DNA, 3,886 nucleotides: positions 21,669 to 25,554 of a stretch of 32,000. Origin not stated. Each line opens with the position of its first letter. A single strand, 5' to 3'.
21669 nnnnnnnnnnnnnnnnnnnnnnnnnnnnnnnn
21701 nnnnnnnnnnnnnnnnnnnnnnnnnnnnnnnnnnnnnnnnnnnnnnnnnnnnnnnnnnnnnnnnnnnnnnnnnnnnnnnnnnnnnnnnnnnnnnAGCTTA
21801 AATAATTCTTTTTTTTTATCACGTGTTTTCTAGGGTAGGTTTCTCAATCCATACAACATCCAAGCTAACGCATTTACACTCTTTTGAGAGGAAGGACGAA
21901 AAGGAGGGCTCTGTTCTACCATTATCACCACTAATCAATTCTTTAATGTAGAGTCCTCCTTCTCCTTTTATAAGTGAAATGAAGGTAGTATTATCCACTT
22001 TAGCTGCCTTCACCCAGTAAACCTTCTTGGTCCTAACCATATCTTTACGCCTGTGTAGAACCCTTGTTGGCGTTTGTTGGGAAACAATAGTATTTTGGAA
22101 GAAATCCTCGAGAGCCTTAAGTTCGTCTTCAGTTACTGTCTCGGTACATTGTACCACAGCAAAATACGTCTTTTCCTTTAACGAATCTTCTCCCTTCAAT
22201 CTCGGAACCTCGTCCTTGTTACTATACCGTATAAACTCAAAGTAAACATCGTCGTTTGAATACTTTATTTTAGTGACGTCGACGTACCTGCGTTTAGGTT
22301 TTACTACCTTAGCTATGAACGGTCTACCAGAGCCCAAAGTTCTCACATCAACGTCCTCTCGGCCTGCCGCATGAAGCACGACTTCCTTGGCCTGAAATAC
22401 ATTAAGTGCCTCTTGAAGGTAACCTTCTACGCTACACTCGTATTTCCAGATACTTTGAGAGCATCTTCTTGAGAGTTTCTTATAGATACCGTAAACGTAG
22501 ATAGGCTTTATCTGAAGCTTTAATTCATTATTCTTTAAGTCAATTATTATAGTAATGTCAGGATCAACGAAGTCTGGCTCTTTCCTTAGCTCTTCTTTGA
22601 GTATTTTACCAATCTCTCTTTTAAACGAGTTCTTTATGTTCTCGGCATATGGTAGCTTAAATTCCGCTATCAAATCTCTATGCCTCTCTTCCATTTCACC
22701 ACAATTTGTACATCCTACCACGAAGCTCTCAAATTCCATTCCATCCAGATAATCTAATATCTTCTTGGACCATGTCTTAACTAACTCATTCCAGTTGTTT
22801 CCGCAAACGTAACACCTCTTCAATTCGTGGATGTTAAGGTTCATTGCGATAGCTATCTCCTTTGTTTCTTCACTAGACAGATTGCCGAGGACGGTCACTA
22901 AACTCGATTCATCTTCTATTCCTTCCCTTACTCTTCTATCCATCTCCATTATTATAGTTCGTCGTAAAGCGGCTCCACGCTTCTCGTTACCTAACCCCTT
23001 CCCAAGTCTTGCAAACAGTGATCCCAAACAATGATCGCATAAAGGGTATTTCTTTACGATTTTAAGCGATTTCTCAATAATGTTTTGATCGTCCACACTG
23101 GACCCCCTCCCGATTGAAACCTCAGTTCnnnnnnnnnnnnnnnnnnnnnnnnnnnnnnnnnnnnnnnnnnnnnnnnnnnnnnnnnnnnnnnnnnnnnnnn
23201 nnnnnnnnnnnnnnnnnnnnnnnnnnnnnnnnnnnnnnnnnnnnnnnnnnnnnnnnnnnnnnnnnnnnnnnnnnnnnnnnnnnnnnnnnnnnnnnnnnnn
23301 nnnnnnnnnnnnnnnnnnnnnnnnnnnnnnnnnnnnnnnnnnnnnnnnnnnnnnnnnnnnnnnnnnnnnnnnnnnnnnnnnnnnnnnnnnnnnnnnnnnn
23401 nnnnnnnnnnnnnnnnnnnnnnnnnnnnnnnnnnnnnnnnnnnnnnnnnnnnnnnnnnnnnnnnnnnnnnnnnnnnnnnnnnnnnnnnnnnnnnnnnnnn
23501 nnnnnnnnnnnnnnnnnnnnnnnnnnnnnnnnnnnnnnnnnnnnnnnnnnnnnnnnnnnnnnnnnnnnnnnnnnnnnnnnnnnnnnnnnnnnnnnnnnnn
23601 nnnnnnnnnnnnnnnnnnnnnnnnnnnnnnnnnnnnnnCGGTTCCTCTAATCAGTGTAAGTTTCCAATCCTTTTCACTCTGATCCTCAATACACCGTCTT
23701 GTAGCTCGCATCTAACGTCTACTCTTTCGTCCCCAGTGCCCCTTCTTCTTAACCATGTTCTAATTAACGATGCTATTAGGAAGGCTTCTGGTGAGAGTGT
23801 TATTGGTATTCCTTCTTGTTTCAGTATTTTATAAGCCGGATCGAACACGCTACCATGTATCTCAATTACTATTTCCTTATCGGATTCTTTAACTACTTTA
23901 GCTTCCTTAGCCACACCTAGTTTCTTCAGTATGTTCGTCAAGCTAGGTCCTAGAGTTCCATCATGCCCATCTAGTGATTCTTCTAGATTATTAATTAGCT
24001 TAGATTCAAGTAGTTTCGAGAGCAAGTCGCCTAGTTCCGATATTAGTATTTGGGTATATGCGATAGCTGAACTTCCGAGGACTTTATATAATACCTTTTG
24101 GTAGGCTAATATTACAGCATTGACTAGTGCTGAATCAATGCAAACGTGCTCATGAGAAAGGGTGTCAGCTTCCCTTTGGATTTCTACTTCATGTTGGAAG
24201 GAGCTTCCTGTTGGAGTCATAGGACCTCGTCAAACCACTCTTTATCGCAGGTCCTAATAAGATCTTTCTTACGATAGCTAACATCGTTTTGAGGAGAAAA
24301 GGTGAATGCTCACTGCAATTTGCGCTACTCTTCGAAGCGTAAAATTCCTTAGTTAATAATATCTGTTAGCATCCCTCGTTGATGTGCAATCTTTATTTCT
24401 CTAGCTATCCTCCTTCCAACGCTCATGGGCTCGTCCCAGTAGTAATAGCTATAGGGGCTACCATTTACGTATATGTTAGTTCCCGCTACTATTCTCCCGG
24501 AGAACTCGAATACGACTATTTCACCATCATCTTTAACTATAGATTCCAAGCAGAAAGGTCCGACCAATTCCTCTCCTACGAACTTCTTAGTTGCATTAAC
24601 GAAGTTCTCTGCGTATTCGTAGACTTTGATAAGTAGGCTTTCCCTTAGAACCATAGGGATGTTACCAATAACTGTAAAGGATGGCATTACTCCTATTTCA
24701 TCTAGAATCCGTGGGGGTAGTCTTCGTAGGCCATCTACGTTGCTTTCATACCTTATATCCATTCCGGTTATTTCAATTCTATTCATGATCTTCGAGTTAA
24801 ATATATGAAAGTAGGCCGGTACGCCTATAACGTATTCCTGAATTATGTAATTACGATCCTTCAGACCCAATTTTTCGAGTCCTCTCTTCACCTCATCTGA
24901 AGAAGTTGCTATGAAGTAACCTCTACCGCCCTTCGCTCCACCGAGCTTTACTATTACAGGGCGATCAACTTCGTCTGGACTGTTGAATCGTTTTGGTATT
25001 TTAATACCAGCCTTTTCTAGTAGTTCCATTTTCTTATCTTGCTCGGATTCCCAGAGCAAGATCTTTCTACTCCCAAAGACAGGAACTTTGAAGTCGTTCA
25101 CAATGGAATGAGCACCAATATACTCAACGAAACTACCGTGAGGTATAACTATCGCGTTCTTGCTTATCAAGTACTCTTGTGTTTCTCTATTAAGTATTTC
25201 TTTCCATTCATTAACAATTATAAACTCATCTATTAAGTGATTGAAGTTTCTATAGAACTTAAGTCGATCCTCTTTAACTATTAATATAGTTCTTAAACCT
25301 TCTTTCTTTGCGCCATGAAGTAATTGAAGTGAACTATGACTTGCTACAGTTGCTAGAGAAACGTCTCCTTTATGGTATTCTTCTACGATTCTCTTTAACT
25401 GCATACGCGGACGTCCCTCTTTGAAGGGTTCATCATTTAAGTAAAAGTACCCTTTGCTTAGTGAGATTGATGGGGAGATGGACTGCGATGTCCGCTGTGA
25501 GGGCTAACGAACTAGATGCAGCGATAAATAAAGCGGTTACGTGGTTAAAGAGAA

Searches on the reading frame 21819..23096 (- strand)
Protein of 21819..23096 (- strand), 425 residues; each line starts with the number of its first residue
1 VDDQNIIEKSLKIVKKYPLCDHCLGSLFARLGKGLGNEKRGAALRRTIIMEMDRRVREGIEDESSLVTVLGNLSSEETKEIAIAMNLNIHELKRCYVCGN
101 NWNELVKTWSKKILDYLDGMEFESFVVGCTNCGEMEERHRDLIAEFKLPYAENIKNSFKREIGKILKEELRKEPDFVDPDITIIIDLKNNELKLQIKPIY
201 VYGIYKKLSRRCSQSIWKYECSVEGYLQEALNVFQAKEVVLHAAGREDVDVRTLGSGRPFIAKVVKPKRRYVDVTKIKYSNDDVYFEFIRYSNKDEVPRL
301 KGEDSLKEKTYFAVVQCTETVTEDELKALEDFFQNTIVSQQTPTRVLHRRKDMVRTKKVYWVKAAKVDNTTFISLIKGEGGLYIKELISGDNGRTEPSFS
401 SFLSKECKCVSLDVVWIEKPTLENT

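Call 3: search_protein_families(library=pfam, proteins=[window:21819-23096:-], max_evalue=1)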
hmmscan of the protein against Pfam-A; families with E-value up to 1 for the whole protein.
window:21819-23096:- (425 aa): 5 families
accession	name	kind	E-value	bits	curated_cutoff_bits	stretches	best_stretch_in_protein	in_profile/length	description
PF21238.2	Pus10_C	-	1e-58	199.1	27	1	200-417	1-231/232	Pus10, C-terminal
PF22023.1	Pus10_THUMP_arc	-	3.9e-24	85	28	1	109-186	1-78/78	Pus10 THUMP domain, archaeal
PF02926.22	THUMP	-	0.1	13.4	20.6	1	156-195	42-82/84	THUMP domain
PF14615.11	Rsa3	-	0.17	12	27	1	168-186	18-36/46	Ribosome-assembly protein 3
PF19240.4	DUF5890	-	0.36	11.3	27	1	269-297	16-44/75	Family of unknown function (DUF5890)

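Call 4: search_protein_families(library=ncbifam, proteins=[window:21819-23096:-], max_evalue=1)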
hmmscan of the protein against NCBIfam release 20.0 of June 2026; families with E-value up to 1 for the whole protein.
window:21819-23096:- (425 aa): 4 families
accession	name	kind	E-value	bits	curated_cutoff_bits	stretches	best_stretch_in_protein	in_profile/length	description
TIGR01213.2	pseudo_Pus10arc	equivalog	1.1e-115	386.7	200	1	9-418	2-402/402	tRNA pseudouridine(54/55) synthase Pus10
NF011139.0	PRK14554.1-5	equivalog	3.9e-42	144.4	428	1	3-220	5-221/360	pseudouridylate synthase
NF003280.0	PRK04270.1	equivalog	1.1e-05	24.4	242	1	307-389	91-170/323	RNA-guided pseudouridylation complex pseudouridine synthase subunit Cbf5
TIGR00425.1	CBF5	equivalog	0.035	13.2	238.15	1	308-388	95-172/322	RNA-guided pseudouridylation complex pseudouridine synthase subunit Cbf5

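Call 12: find_related_loci(query=window:21819-23096:-, collection=genome_contigs, flank=5000)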
Query window:21819-23096:- (425 aa) in genome_contigs; peptide patterns used: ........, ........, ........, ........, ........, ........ (x = any residue, [..] = any of these).
106 stretches matched a pattern, but none encodes a relative of the query by tblastn (E <= 1e-3).

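Call 37: find_related_loci(query=A3, collection=genome_contigs, flank=6000)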
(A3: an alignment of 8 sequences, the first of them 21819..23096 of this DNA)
Query A3 (425 aa) in genome_contigs; peptide patterns used: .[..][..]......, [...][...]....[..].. (x = any residue, [..] = any of these).
600 stretches matched a pattern (row limit reached: there are more); 585 encode a relative of the query (tblastn E <= 1e-3); the best 80 are kept; 80 distinct loci.
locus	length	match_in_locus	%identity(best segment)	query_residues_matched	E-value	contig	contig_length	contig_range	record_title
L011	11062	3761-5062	40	4-419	2e-94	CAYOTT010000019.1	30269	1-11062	MAG TPA_asm: uncultured Desulfurococcales archaeon isolate binchicken_co6_547 genome assembly, contig: NODE_1179_length_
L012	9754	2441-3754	39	5-425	6e-94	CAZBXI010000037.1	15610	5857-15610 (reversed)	MAG TPA_asm: uncultured Desulfurococcales archaeon isolate binchicken_co6_532 genome assembly, contig: NODE_4057_length_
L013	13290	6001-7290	38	1-417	3e-91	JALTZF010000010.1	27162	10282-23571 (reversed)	MAG: Pyrodictiaceae archaeon isolate S141_metabat2_scaf2bin.116 S141_NODE_1187_length_27162_cov_2.153505, whole genome s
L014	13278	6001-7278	40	6-422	9e-91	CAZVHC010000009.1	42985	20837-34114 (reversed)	MAG TPA_asm: uncultured Desulfurococcaceae archaeon isolate SRP141559_co1_74 genome assembly, contig: NODE_273_length_42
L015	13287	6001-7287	39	1-416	1e-90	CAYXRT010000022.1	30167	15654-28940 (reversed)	MAG TPA_asm: uncultured Desulfurococcales archaeon isolate SRP141552_co1_52 genome assembly, contig: NODE_552_length_301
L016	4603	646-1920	41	1-413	1e-88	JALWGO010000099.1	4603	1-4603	MAG: Thermoprotei archaeon isolate T11_metabat2_scaf2bin.179 T11_NODE_16948_length_4603_cov_2.877569, whole genome shotg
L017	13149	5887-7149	37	6-417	6e-88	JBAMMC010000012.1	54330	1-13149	MAG: Fervidicoccaceae archaeon isolate MAG21 ExploCarb_3808S_S2_168_length_54330_cov_8, whole genome shotgun sequence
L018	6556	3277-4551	38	4-418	7e-88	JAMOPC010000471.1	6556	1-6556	MAG: Desulfurococcales archaeon isolate 4559-240_metabat1_scaf2bin.015 4559-240_scaffold_6857_c1, whole genome shotgun s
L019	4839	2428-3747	37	1-418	5e-87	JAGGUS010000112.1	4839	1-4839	MAG: Thermoprotei archaeon isolate AUK080 PB_MBMC_034_c_000000000036, whole genome shotgun sequence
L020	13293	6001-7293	36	4-418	9e-87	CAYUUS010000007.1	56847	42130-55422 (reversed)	MAG TPA_asm: uncultured Ignisphaera sp. isolate SRP104967_co1_57 genome assembly, contig: NODE_145_length_56847_cov_291.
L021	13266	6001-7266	38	4-419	1e-85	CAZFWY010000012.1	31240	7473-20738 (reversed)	MAG TPA_asm: uncultured Thermofilaceae archaeon isolate SRP141552_co1_58 genome assembly, contig: NODE_524_length_31240_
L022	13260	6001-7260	38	10-418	5e-85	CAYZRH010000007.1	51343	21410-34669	MAG TPA_asm: uncultured Desulfurococcaceae archaeon isolate SRP141559_co1_67 genome assembly, contig: NODE_162_length_51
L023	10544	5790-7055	36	6-418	9e-84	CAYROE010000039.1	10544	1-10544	MAG TPA_asm: uncultured Desulfurococcales archaeon isolate SRP163575_co3_282 genome assembly, contig: NODE_6959_length_1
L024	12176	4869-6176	37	6-417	4e-83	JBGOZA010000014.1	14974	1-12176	MAG: Candidatus Bathyarchaeia archaeon isolate OBJ_0618_130150_3 k141_7400723_length_14974_cov_16.2206, whole genome sho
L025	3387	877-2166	37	7-424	1e-83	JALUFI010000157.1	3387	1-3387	MAG: Pyrodictiaceae archaeon isolate S143_metabat2_scaf2bin.055 S143_NODE_35254_length_3387_cov_3.007055, whole genome s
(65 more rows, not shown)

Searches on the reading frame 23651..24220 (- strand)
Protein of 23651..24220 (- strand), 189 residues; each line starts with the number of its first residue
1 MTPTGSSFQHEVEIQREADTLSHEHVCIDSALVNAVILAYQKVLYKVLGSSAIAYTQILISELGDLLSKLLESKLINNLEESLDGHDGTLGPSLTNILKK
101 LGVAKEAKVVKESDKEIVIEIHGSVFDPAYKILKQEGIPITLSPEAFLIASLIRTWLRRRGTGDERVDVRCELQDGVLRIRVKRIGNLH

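Call 3: search_protein_families(library=pfam, proteins=[window:23651-24220:-], max_evalue=1)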
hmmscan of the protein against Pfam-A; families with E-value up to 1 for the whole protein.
window:23651-24220:- (189 aa): 1 family
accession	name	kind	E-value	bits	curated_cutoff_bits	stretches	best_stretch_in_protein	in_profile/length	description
PF03201.21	HMD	-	0.024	15.3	23.1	1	30-85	15-69/97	H2-forming N5,N10-methylene-tetrahydromethanopterin dehydrogenase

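Call 4: search_protein_families(library=ncbifam, proteins=[window:23651-24220:-], max_evalue=1)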
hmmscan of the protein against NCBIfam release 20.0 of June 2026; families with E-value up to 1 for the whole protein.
window:23651-24220:- (189 aa): 1 family
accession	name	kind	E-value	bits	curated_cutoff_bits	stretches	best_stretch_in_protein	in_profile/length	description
TIGR01723.1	hmd_TIGR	equivalog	0.00014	21.1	341.45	1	30-85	255-309/340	5,10-methenyltetrahydromethanopterin hydrogenase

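Call 74: search_solved_structures(query=A8, max_evalue=1)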
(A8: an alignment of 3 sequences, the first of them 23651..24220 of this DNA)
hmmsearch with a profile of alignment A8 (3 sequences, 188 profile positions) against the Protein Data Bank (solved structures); distinct sequences matched with E-value up to 1: 6.
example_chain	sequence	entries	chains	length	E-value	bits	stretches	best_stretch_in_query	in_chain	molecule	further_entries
2k6i_A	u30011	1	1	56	0.017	18.2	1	84-132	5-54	Uncharacterized protein MJ0223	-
6yk9_A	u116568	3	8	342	0.051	16.6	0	29-83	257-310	5,10-methenyltetrahydromethanopterin hydrogenase | 5,10-methenyltetrahydromethanopterin [Fe]-hydrogenase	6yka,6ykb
3f46_A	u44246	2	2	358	0.086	15.8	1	24-84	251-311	5,10-methenyltetrahydromethanopterin hydrogenase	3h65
2b0j_A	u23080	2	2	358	0.089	15.8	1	24-84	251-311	5,10-methenyltetrahydromethanopterin hydrogenase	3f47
3daf_A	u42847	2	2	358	0.13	15.3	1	24-84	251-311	5,10-methenyltetrahydromethanopterin hydrogenase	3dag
7s0r_A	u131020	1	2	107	0.71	12.8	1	72-131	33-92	C protein beta antigen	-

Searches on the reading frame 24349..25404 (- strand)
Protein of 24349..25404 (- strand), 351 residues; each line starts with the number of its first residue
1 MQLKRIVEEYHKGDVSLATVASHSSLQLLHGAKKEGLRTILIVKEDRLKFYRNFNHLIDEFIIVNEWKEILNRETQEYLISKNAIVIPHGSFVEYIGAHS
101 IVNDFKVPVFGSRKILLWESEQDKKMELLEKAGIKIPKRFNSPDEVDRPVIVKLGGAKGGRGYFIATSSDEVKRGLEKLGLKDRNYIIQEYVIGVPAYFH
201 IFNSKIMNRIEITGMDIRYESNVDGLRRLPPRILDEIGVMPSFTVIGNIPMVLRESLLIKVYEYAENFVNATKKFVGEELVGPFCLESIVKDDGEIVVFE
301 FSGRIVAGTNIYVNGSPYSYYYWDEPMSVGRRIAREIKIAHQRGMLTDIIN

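Call 3: search_protein_families(library=pfam, proteins=[window:24349-25404:-], max_evalue=1)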
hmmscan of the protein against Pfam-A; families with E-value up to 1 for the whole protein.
window:24349-25404:- (351 aa): 5 families
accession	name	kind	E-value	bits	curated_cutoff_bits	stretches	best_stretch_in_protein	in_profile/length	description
PF06973.17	DUF1297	-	2.7e-69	233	23.8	1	184-350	21-187/188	Domain of unknown function (DUF1297)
PF06849.18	DUF1246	-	2e-48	163.8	25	1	18-140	2-122/122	Protein of unknown function (DUF1246)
PF02786.22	CPSase_L_D2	-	0.19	11.7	19.8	1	143-176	34-67/211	Carbamoyl-phosphate synthase L chain, ATP binding domain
PF08443.16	RimK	-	0.2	11.7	21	1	146-192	39-82/188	RimK-like ATP-grasp domain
PF02222.28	ATP-grasp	-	0.21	11.7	27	0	144-192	27-76/179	ATP-grasp domain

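Call 4: search_protein_families(library=ncbifam, proteins=[window:24349-25404:-], max_evalue=1)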
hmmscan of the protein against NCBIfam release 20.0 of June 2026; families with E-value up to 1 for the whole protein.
window:24349-25404:- (351 aa): 8 families
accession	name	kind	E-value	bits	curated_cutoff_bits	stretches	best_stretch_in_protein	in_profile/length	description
NF009778.0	PRK13278.1-1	equivalog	7.6e-137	456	570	1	16-350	21-355/356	formate--phosphoribosylaminoimidazolecarboxamide ligase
NF009780.0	PRK13278.1-5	equivalog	3.5e-118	394.7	556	1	3-350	7-360/361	formate--phosphoribosylaminoimidazolecarboxamide ligase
NF009783.0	PRK13278.2-4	equivalog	6.7e-111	370.6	590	1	3-350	5-355/356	formate--phosphoribosylaminoimidazolecarboxamide ligase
NF009779.0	PRK13278.1-3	equivalog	6.9e-102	341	580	1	15-350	3-332/333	formate--phosphoribosylaminoimidazolecarboxamide ligase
NF009781.0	PRK13278.1-6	subfamily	1.3e-100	336.7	603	1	2-350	6-355/356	formate--phosphoribosylaminoimidazolecarboxamide ligase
NF009782.0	PRK13278.2-1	equivalog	1.1e-55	189.2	482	1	17-349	3-308/310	formate--phosphoribosylaminoimidazolecarboxamide ligase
NF009403.0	PRK12767.1-2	equivalog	0.032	13.4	286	1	265-334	254-322/342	carbamoyl phosphate synthase-like protein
NF009402.0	PRK12767.1-1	equivalog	0.044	12.6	218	1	123-192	117-193/329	carbamoyl phosphate synthase-like protein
